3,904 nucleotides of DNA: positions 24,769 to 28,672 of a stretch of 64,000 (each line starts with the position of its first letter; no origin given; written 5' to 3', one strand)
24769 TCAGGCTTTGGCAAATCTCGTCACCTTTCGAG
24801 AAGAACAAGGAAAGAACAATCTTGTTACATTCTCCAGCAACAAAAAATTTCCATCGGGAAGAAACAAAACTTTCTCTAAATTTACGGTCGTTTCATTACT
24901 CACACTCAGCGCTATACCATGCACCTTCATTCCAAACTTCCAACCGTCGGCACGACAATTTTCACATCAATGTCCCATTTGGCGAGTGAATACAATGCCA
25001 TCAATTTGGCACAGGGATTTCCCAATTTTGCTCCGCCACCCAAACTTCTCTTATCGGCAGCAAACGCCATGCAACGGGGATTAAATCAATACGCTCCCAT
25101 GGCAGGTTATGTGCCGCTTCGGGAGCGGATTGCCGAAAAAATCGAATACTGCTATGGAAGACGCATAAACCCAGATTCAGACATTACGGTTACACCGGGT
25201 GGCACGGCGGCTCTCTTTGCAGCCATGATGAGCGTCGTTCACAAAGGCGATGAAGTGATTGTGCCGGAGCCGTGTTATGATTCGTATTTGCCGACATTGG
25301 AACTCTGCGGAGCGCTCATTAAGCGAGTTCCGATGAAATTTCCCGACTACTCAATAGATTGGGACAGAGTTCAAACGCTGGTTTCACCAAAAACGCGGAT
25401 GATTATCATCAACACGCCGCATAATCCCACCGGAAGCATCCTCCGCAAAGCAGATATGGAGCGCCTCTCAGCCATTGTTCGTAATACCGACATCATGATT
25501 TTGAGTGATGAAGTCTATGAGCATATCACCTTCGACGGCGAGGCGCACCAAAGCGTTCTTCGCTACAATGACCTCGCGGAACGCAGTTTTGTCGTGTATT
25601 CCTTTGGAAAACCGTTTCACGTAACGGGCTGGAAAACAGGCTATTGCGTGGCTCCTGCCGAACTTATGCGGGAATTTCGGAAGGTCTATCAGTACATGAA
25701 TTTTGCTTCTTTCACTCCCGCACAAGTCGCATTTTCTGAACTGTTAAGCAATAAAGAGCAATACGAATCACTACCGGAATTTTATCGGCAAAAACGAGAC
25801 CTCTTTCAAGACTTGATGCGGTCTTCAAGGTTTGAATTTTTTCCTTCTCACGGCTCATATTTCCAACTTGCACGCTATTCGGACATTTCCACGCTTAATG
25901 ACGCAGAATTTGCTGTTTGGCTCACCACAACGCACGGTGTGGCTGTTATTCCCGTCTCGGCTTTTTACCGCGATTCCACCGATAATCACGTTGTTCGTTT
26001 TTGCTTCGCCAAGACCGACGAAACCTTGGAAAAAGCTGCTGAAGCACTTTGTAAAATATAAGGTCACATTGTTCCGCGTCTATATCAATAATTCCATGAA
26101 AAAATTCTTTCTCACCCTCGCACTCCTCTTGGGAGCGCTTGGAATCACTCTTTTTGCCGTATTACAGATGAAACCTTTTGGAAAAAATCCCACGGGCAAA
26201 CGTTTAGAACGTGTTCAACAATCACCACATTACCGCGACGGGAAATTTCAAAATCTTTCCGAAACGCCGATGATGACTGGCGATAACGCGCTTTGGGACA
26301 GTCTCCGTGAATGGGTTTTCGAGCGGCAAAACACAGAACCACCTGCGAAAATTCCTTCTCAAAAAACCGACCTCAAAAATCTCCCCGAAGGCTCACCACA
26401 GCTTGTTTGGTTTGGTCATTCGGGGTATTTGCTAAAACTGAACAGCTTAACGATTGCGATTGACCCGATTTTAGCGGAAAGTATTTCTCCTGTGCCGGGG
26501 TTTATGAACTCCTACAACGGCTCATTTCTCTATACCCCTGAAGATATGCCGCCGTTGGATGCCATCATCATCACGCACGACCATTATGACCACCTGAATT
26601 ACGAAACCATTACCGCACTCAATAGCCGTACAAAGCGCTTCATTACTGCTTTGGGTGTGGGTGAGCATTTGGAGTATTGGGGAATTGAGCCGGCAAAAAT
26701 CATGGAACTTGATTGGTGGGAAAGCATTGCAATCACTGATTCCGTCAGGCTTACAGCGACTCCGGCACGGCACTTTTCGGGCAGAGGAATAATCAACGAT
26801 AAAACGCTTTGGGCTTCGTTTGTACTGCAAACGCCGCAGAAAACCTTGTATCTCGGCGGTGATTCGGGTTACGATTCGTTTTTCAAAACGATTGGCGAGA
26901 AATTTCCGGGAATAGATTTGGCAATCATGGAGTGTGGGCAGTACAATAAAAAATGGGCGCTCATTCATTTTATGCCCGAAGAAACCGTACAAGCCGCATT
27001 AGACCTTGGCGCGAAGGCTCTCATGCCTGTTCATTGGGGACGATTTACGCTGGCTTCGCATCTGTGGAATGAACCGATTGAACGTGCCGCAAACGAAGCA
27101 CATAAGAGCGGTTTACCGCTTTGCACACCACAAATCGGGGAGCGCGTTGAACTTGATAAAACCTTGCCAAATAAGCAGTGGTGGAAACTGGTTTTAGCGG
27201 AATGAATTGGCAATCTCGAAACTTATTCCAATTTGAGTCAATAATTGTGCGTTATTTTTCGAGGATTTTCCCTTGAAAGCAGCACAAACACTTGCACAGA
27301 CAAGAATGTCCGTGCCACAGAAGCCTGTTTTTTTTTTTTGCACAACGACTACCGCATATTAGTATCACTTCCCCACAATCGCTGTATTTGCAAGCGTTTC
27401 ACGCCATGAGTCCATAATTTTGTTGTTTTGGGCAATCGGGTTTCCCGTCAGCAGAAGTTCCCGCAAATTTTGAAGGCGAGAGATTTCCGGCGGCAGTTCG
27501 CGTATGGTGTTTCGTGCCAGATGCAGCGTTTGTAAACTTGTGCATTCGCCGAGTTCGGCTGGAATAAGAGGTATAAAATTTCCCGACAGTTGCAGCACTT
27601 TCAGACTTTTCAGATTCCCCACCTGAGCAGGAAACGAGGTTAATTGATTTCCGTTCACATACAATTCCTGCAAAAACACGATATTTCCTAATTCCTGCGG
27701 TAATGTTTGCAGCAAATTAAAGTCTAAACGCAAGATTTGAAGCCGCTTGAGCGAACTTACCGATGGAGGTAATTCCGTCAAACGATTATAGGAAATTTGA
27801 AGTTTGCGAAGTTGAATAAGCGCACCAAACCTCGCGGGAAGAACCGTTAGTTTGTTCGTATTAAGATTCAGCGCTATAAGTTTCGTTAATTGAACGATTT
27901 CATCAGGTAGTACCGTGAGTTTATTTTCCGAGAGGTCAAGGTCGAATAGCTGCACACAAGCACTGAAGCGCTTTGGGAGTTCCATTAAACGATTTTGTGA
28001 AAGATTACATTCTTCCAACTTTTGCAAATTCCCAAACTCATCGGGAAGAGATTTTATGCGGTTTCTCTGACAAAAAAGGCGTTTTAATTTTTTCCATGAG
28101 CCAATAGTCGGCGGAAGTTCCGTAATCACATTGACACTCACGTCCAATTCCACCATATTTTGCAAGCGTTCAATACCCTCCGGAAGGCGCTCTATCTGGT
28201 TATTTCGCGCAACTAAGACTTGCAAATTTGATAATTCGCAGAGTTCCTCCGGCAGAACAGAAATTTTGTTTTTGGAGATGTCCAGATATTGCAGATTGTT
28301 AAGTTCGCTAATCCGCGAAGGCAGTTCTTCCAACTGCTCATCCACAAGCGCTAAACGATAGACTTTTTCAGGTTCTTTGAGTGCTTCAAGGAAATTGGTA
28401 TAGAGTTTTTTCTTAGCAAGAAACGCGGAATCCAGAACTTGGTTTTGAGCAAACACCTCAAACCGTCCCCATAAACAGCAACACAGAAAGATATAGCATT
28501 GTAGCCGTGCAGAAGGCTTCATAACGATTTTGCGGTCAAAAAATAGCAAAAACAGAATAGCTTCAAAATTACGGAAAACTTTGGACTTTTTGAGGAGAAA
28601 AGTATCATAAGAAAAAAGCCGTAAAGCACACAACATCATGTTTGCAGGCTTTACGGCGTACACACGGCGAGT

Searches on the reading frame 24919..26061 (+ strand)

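Call 8: search_protein_families(library=pfam, proteins=[window:24919-26061:+], max_evalue=0.01)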
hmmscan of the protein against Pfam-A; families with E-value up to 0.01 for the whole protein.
window:24919-26061:+ (380 aa): 6 families
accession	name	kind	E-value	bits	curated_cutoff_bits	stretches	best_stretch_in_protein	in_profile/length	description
PF00155.27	Aminotran_1_2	-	2e-59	202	19.7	1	27-377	3-361/361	Aminotransferase class I and II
PF01053.26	Cys_Met_Meta_PP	-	2e-11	43.5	27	1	90-199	71-175/381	Cys/Met metabolism PLP-dependent enzyme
PF01041.23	DegT_DnrJ_EryC1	-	3.7e-08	33.4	19.8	1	93-197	46-145/360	DegT/DnrJ/EryC1/StrS aminotransferase family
PF00266.25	Aminotran_5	-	1e-07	31.7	21.5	1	85-199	60-177/371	Aminotransferase class-V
PF12897.13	Asp_aminotransf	-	0.00013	21.3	27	1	111-298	125-315/421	Aspartate amino-transferase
PF01212.27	Beta_elim_lyase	-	0.0011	18.8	27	1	47-197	17-168/288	Beta-eliminating lyase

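Call 92: search_protein_families(library=ncbifam, proteins=[window:24919-26061:+], max_evalue=0.001)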
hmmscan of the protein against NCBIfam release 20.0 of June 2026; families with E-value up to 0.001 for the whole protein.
window:24919-26061:+ (380 aa): 101 families (the best 25 are shown)
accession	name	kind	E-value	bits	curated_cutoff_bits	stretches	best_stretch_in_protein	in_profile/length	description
NF006569.0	PRK09082.1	subfamily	9.4e-176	584.6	420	1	2-380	7-386/386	methionine aminotransferase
NF009079.0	PRK12414.1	subfamily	6.3e-149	496.2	481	1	3-380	7-384/384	methionine aminotransferase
NF006488.0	PRK08912.1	equivalog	3.7e-109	365.2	498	1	6-378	7-381/387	aminotransferase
NF005855.0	PRK07777.1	equivalog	8.3e-105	351.3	553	1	4-378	7-385/391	pyridoxal phosphate-dependent aminotransferase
NF041364.1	GntC_guanitoxin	equivalog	2.5e-76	256.9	415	1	28-377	1-353/356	guanitoxin biosynthesis PLP-dependent (S)-gamma-hydroxy-L-arginine cyclodehydratase GntC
NF041091.1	asp_aminotase_Arch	equivalog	8.1e-69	232.2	550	1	25-377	27-371/376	aspartate aminotransferase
NF005817.0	PRK07683.1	equivalog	1.3e-59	201.8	575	1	19-377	21-377/387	aminotransferase A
NF004770.0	PRK06108.1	subfamily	2.7e-58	197.7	422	1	38-379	49-390/396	pyridoxal phosphate-dependent aminotransferase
NF006229.0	PRK08361.1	equivalog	1e-56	192.7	624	1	26-376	34-383/391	aspartate aminotransferase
NF005588.0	PRK07309.1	equivalog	1.2e-55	189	576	1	27-377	32-382/391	pyridoxal phosphate-dependent aminotransferase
NF005816.0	PRK07682.1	equivalog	9.4e-55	185.8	620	1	21-375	24-377/390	aminotransferase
NF005732.0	PRK07550.1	equivalog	1e-50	172.9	366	1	22-370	29-377/389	aminotransferase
NF005744.0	PRK07568.1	subfamily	4.1e-49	167.4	389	1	29-377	34-386/398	pyridoxal phosphate-dependent aminotransferase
NF005601.0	PRK07337.1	equivalog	2.3e-48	165.2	496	1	24-379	34-390/394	pyridoxal phosphate-dependent aminotransferase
NF006514.0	PRK08960.1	equivalog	5.4e-48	163.7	554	1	26-377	33-381/388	pyridoxal phosphate-dependent aminotransferase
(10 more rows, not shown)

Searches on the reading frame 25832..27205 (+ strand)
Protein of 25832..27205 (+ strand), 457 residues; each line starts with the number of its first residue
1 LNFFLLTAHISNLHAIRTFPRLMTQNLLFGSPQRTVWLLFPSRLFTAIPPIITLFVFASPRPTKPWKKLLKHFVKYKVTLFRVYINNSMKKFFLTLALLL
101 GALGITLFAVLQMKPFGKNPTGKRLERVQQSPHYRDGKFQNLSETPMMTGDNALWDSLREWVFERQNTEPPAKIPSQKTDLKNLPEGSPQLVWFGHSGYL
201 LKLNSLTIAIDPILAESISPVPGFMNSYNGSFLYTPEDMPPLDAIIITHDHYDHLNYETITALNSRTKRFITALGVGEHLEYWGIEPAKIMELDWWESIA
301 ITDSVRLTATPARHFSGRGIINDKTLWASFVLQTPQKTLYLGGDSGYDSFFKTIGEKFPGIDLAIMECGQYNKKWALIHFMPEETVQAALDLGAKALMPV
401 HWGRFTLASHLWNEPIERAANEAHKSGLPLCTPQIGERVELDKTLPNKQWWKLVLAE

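Call 8: search_protein_families(library=pfam, proteins=[window:25832-27205:+], max_evalue=0.01)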
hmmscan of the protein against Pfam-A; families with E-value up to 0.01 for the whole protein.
window:25832-27205:+ (457 aa): 2 families
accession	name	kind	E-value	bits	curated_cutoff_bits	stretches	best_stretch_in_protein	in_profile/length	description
PF12706.13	Lactamase_B_2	-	5.1e-40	137.7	27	1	220-402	7-200/200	Beta-lactamase superfamily domain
PF13483.12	Lactamase_B_3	-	1.9e-08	34.9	24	1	190-370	1-135/160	Beta-lactamase superfamily domain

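Call 92: search_protein_families(library=ncbifam, proteins=[window:26099-27205:+], max_evalue=0.001)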
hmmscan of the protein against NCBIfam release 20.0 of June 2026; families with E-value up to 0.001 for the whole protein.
window:26099-27205:+ (368 aa): 2 families
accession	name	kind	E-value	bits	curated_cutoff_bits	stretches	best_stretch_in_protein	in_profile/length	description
NF001911.0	PRK00685.1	equivalog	1.4e-13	50.9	144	1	101-320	2-201/228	metal-dependent hydrolase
NF008688.0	PRK11709.1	equivalog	2e-10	40.1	306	1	145-314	102-284/355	L-ascorbate 6-phosphate lactonase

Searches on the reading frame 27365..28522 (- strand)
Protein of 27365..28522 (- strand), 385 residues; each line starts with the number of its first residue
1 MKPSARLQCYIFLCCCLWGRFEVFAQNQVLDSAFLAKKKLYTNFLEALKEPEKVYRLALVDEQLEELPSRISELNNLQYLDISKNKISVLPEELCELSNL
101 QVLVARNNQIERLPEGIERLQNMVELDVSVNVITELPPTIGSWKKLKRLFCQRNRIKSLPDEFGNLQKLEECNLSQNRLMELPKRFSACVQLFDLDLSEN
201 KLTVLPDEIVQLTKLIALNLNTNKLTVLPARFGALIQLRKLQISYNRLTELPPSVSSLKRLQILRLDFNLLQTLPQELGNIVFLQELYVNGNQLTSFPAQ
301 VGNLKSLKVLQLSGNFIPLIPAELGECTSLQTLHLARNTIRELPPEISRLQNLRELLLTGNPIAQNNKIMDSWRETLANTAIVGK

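Call 7: search_protein_families(library=ncbifam, proteins=[window:27365-28522:-], max_evalue=0.01)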
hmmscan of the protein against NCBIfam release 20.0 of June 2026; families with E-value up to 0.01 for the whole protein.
window:27365-28522:- (385 aa): 10 families
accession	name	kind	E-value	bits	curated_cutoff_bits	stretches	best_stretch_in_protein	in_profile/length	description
NF041381.1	XopAC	subfamily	1.2e-49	169.3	450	3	39-186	53-203/451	XopAC/AvrAC family type III secretion system effector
NF041400.1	XopAE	equivalog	8.1e-41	140.4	600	2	60-230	27-202/478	type III secretion system effector XopAE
NF047464.1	FibnectbindLIC11051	equivalog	3.2e-40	138.3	1000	2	199-371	497-670/685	LIC_11051 family fibronectin-binding protein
NF041351.1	XopL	equivalog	1.7e-32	112.8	500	3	64-232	86-267/497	type III secretion system leucine-rich repeat domain-containing effector XopL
NF011897.0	PRK15370.1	equivalog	9.4e-25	86.5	1113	3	145-256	221-324/755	SPI-1 type III secretion system effector E3 ubiquitin transferase SlrP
NF011917.0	PRK15387.1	equivalog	2.4e-18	65.5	1243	2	43-230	272-439/788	type III secretion system effector E3 ubiquitin transferase SspH2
NF033189.1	internalin_A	exception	7.6e-15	54.3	1600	1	57-293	146-371/799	class 1 internalin InlA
NF033190.2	inl_like_NEAT_1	exception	4e-14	51.9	1275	2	30-225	287-472/754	NEAT domain-containing leucine-rich repeat protein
NF033188.1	internalin_H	exception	1.3e-10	40.5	1050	2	191-363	99-264/548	InlH/InlC2 family class 1 internalin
NF033187.0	internalin_J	exception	1.9e-06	26.4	1700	1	97-339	92-316/846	class 1 internalin InlJ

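Call 8: search_protein_families(library=pfam, proteins=[window:27365-28522:-], max_evalue=0.01)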
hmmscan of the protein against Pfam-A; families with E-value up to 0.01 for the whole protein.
window:27365-28522:- (385 aa): 9 families
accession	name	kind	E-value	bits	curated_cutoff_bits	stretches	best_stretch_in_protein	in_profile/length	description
PF23598.1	LRR_14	-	1e-39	136.7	40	5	232-312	43-121/353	Leucine-rich repeat region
PF13855.12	LRR_8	-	1.2e-38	131.1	27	7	237-294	2-61/61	Leucine rich repeat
PF12799.13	LRR_4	-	2e-36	123.6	27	7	76-113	2-39/44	Leucine Rich repeats (2 copies)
PF00560.39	LRR_1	-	6.2e-27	88.3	20.6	0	76-97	1-23/23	Leucine Rich Repeat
PF23211.1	LRR_LRWD1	-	8.1e-13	48.9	28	1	298-364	35-99/190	Leucine-rich repeat and WD repeat-containing protein 1, LRR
PF17126.11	RsmF_methylt_CI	-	5.4e-06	26.8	27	0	283-311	10-38/61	RsmF rRNA methyltransferase first C-terminal domain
PF23952.1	LRR_EndoS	-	2e-05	25.2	27.9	0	103-200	28-116/116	Endo-beta-N-acetylglucosaminidase EndoS LRR domain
PF23286.1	LRR_13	-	4.3e-05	23.7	30.1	0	42-100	17-76/210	Disease resistance protein RPS4B-like, leucine-rich repeats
PF13516.12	LRR_6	-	0.00046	20.5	23.4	0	75-88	3-16/24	Leucine Rich repeat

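Call 53: search_solved_structures(query=window:27365-28522:-, max_evalue=1e-10)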
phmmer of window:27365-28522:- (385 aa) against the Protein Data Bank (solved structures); distinct sequences matched with E-value up to 1e-10: 230 (the best 60 are shown).
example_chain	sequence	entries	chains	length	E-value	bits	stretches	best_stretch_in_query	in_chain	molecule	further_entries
9ijj_4X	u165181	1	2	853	1.3e-85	291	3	56-353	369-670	Leucine-rich repeat and death domain-containing protein 1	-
9fqr_Xo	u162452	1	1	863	2.1e-83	283.6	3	64-353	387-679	Leucine rich repeats and death domain containing 1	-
9o65_A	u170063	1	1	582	9.2e-81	275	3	63-315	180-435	Leucine-rich repeat protein SHOC-2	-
7t7a_A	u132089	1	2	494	8.9e-73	248.7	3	191-363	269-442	Leucine-rich repeat protein SHOC-2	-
7txh_B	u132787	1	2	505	1.1e-72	248.4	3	191-363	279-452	Leucine-rich repeat protein SHOC-2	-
7tvg_D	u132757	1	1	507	1.8e-72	247.7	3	186-363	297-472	Leucine-rich repeat protein SHOC-2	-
9btm_B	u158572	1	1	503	2.9e-72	247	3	191-363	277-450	Leucine-rich repeat protein SHOC-2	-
7tyg_A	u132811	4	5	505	2.9e-72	247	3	191-363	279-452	Leucine-rich repeat protein SHOC-2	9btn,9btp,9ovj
7tvf_A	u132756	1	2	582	5.4e-72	246.1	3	187-363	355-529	Leucine-rich repeat protein SHOC-2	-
7upi_C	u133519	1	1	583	5.5e-72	246.1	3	187-363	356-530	Leucine-rich repeat protein SHOC-2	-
7sd0_A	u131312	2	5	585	5.6e-72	246.1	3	187-363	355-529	Leucine-rich repeat protein SHOC-2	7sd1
4u08_A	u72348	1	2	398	1.1e-66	228.6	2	152-361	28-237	LIC11098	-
4u09_A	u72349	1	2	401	3.5e-63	217.1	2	39-353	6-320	LIC12759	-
4mn8_A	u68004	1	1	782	7.1e-60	206.2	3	66-340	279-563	LRR receptor-like serine/threonine-protein kinase FLS2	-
4u06_A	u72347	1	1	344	2.8e-54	187.8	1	41-368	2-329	LIC10831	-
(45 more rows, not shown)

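Call 82: find_related_loci(query=A5, collection=metagenome_contigs, flank=5000)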
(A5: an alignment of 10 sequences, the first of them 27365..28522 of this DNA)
Query A5 (385 aa) in metagenome_contigs; peptide patterns used: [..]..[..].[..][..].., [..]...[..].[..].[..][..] (x = any residue, [..] = any of these).
533 stretches matched a pattern; 57 encode a relative of the query (tblastn E <= 1e-3); 57 distinct loci.
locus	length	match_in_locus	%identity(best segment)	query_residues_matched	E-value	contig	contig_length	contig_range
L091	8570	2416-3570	99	1-385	0e+0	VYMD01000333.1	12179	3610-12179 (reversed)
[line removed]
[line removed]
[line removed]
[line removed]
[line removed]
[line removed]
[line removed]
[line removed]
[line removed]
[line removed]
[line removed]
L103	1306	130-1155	35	37-363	4e-47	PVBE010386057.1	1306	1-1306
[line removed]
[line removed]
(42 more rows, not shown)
